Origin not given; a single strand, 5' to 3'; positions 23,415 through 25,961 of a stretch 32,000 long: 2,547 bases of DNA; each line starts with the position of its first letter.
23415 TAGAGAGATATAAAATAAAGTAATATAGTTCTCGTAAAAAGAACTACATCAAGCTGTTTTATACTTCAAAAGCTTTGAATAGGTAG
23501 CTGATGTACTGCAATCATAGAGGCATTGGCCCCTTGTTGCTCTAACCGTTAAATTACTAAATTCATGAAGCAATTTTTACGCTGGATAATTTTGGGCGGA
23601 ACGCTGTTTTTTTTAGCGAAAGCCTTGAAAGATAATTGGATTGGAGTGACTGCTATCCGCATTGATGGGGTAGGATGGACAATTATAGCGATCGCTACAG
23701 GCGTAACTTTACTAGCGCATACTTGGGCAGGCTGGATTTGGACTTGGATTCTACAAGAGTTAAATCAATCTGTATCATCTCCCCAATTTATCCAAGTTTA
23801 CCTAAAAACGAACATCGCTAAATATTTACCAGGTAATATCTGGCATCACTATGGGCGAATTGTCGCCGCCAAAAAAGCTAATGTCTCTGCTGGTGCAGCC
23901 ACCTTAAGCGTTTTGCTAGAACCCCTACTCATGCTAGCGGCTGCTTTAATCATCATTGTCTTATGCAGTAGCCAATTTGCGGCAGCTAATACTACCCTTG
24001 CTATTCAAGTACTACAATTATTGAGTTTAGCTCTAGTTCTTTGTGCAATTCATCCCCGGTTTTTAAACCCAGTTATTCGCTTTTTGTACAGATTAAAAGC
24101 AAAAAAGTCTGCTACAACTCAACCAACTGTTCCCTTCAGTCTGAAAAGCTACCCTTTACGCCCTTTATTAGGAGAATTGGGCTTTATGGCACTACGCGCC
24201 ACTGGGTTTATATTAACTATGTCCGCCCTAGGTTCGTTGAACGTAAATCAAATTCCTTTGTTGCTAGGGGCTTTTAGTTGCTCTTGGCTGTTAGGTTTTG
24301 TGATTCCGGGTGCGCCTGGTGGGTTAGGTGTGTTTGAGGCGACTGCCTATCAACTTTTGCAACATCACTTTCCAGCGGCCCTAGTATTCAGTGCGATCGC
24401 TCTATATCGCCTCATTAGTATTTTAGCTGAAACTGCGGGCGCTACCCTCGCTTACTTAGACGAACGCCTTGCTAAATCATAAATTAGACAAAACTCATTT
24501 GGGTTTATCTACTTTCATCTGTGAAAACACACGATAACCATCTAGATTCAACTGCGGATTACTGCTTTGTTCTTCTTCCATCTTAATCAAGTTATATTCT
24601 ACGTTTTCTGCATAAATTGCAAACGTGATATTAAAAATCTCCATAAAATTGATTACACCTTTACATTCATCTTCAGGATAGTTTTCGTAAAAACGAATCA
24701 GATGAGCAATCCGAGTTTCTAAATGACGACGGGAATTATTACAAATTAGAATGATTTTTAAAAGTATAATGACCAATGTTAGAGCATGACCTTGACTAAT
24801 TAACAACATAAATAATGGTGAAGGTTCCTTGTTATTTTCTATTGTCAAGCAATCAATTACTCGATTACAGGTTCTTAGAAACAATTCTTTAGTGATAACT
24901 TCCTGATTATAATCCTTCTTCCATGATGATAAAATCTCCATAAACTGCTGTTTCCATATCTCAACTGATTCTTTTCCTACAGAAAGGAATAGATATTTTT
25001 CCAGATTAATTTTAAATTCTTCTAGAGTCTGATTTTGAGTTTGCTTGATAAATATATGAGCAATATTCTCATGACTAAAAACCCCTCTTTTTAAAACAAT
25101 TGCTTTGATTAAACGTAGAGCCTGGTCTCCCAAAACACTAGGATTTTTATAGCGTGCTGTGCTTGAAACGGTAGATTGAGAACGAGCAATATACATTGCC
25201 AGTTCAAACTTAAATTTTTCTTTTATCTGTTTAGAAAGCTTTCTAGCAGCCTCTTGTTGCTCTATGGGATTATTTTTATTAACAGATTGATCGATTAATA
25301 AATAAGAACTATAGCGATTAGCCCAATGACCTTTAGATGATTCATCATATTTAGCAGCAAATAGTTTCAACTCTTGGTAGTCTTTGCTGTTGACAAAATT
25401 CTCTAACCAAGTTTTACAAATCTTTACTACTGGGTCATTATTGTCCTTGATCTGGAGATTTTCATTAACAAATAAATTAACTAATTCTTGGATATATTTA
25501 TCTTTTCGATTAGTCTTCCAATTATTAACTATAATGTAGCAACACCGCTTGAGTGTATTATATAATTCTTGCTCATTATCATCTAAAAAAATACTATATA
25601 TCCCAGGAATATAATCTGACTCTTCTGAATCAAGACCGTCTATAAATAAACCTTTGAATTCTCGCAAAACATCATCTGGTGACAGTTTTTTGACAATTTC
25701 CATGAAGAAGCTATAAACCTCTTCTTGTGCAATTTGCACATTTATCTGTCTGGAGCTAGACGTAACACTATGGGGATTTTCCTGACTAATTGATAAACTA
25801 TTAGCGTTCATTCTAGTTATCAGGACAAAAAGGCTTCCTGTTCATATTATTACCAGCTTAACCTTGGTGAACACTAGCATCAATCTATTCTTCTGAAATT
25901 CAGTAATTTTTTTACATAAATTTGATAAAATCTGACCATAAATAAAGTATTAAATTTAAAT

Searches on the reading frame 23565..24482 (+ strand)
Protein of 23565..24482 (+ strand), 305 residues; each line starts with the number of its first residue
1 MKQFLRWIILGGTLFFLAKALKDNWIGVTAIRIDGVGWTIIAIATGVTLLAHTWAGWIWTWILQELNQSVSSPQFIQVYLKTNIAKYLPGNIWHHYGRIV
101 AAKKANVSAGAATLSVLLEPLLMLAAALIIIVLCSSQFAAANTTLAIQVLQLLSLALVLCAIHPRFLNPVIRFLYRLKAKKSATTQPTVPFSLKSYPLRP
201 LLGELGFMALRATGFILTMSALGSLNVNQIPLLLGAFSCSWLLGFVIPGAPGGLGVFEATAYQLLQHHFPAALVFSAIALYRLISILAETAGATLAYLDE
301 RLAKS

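Call 98: search_protein_families(library=pfam, proteins=[window:23565-24482:+], max_evalue=0.0001)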
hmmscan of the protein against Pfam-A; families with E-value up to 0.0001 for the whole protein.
window:23565-24482:+ (305 aa): 1 family
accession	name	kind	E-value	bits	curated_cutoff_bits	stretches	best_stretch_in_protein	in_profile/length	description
PF03706.18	LPG_synthase_TM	-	3.7e-09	36.9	33.4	1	32-287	27-296/302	Lysylphosphatidylglycerol synthase TM region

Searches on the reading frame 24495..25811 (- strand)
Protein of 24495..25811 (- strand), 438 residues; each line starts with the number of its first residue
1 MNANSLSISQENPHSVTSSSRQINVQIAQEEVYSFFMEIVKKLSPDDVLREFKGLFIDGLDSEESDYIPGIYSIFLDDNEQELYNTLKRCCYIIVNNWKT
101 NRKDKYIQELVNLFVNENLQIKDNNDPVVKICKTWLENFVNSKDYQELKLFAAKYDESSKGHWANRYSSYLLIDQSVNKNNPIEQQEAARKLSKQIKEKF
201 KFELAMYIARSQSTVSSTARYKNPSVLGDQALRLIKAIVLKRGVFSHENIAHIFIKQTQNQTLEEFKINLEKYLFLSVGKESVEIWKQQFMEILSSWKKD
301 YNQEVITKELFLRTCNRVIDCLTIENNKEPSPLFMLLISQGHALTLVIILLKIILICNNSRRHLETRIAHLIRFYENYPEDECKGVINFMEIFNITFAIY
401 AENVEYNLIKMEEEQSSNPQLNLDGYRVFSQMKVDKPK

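Call 79: find_encoding_contigs(protein=window:24495-25811:-, flank=6000, max_places=10)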
Protein window:24495-25811:- (438 aa): 23 contigs read that carry it; 10 places shown.
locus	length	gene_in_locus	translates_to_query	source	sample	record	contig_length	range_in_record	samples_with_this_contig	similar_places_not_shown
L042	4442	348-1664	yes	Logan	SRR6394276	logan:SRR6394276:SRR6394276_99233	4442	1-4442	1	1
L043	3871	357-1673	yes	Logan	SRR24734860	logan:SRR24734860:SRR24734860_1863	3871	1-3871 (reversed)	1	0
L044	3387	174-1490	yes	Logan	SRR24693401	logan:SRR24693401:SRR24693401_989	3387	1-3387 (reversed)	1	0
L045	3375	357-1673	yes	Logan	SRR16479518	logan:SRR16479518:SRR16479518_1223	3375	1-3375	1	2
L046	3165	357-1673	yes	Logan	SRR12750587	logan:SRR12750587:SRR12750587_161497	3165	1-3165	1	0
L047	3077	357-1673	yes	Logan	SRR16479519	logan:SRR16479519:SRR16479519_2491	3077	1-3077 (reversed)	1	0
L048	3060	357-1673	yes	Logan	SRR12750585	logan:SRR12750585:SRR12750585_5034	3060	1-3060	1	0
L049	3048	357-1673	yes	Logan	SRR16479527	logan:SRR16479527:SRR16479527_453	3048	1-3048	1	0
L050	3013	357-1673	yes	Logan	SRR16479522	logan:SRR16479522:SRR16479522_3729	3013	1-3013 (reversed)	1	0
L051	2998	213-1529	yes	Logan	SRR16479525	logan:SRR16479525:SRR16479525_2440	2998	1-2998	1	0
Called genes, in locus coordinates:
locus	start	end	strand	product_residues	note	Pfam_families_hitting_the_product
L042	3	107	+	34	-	?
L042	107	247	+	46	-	-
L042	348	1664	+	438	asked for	PF27130:Sll1247_N, PF27138:Sll1247_C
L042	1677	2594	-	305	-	PF03706:LPG_synthase_TM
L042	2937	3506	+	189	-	PF20363:DUF6658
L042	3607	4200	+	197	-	-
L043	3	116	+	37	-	?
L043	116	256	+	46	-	-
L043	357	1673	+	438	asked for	PF27130:Sll1247_N, PF27138:Sll1247_C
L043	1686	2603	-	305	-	PF03706:LPG_synthase_TM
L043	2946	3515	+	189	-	PF20363:DUF6658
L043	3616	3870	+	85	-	?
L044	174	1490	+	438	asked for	PF27130:Sll1247_N, PF27138:Sll1247_C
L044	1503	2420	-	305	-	PF03706:LPG_synthase_TM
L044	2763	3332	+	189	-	PF20363:DUF6658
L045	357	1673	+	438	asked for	PF27130:Sll1247_N, PF27138:Sll1247_C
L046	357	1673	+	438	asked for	PF27130:Sll1247_N, PF27138:Sll1247_C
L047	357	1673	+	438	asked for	PF27130:Sll1247_N, PF27138:Sll1247_C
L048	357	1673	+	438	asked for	PF27130:Sll1247_N, PF27138:Sll1247_C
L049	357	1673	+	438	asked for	PF27130:Sll1247_N, PF27138:Sll1247_C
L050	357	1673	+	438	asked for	PF27130:Sll1247_N, PF27138:Sll1247_C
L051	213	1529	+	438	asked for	PF27130:Sll1247_N, PF27138:Sll1247_C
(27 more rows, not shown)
